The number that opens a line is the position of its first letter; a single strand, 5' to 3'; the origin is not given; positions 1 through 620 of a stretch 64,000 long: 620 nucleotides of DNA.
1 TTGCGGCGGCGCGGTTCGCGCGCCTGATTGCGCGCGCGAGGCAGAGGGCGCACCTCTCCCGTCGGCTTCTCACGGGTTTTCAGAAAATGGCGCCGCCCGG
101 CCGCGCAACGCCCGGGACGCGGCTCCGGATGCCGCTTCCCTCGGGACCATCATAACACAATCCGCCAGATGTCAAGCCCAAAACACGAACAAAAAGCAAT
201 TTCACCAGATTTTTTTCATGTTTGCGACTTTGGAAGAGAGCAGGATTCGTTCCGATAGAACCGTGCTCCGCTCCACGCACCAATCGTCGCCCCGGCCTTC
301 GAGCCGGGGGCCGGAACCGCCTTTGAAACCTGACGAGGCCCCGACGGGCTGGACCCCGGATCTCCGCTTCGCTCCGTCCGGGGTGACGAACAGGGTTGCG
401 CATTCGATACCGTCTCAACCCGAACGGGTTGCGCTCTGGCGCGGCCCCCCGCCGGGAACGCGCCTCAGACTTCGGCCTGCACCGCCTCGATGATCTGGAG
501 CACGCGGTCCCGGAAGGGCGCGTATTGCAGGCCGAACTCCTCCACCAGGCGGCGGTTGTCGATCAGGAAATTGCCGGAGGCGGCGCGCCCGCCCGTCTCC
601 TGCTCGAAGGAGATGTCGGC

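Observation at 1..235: A ~230-bp non-coding element is present twice, at the window start and at 41962..42190, each with an A/T-rich tail unusual for this genome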

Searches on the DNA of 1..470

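Call 7: search_rna_families(source=window, start=1, end=470, threshold=evalue, max_evalue=10, show_alignments=2)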
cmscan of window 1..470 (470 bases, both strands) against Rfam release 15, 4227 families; matches with E-value up to 10: 1.
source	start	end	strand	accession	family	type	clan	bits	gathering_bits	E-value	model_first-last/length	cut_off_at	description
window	367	450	+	RF01729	Termite-flg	Cis-reg;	-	15.9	40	2.9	1-106/106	no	Termite-flg RNA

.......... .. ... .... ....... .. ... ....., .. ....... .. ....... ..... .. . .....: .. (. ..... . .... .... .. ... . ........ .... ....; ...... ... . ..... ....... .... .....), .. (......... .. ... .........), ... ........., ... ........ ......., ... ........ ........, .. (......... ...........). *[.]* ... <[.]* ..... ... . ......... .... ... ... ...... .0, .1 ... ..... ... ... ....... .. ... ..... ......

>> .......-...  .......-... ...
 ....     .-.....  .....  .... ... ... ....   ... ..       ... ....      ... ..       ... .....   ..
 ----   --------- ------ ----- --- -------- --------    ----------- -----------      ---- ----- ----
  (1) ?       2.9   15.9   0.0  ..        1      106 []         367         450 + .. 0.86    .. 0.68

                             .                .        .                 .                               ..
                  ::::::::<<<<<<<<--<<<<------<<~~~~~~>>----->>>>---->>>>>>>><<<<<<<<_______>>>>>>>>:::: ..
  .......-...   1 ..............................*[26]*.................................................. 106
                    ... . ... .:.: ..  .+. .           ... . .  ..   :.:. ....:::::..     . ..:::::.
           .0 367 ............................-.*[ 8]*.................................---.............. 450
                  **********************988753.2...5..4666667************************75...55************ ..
